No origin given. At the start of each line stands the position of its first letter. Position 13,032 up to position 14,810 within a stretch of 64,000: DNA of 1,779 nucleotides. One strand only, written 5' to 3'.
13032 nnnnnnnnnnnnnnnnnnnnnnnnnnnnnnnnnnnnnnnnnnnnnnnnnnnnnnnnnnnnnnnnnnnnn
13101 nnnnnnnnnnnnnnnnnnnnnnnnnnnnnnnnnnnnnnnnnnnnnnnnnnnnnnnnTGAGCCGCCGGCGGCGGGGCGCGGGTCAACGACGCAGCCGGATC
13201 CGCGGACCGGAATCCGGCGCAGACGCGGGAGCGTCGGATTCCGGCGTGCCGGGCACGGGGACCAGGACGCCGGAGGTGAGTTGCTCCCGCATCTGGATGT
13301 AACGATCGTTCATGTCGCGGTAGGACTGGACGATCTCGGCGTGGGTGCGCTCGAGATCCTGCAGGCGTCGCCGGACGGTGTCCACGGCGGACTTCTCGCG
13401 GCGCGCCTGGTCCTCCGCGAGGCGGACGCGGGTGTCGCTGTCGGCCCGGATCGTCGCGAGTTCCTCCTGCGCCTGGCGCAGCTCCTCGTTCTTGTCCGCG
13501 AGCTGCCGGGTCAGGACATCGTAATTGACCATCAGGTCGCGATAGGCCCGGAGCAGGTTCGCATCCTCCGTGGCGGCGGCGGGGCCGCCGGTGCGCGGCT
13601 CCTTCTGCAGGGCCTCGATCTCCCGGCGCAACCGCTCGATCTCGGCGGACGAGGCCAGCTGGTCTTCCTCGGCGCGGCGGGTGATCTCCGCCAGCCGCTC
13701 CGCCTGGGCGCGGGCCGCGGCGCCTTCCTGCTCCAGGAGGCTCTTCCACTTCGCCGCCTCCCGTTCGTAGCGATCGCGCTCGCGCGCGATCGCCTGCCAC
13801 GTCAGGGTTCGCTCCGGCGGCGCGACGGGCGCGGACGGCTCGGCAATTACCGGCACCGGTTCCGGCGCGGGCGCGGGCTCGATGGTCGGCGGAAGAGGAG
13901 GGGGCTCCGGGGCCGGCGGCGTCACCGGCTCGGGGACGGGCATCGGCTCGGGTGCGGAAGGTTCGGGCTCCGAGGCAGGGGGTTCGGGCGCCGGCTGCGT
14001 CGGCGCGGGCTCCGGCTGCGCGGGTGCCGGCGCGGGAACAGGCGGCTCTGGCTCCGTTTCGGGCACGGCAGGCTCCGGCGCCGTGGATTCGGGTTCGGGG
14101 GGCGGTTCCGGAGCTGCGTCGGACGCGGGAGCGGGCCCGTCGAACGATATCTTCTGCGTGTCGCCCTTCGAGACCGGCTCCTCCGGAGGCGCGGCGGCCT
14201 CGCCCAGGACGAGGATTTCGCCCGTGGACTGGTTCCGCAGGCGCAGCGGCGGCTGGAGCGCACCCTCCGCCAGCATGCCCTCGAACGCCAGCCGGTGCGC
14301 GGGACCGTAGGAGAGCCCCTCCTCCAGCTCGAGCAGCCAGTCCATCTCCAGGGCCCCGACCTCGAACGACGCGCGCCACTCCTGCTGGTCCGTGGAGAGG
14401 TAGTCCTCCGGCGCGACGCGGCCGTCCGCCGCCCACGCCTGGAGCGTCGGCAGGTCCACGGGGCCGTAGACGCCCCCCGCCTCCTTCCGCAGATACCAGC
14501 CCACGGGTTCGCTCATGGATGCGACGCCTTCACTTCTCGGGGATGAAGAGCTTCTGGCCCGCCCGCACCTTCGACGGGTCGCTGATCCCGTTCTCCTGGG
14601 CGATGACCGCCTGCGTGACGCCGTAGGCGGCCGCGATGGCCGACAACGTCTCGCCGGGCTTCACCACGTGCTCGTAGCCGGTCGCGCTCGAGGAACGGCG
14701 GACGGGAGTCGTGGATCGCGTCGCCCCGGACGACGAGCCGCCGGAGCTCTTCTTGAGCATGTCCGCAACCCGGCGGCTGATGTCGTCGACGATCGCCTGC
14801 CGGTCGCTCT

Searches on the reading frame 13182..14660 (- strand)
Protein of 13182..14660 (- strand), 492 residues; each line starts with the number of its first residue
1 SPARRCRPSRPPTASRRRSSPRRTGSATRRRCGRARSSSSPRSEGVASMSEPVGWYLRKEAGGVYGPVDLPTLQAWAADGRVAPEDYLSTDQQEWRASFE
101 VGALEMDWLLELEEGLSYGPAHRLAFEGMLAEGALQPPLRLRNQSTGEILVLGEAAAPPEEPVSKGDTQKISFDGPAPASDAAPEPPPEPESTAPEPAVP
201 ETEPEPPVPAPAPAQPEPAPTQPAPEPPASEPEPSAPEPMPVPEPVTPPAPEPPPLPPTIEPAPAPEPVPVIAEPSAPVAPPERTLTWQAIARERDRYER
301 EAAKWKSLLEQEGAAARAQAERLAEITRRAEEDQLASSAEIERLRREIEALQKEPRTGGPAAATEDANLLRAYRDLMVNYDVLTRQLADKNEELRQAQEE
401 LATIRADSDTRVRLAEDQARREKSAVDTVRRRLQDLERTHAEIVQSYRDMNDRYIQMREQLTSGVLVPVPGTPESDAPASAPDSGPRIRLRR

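Call 95: search_protein_families(library=pfam, proteins=[window:13182-14660:-], max_evalue=0.001)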
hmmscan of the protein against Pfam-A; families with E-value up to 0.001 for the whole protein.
window:13182-14660:- (492 aa): 1 family
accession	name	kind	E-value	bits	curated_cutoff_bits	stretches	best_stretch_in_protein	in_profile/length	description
PF14237.11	GYF_2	-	0.00052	20.2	25.8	0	55-96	1-42/50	GYF domain 2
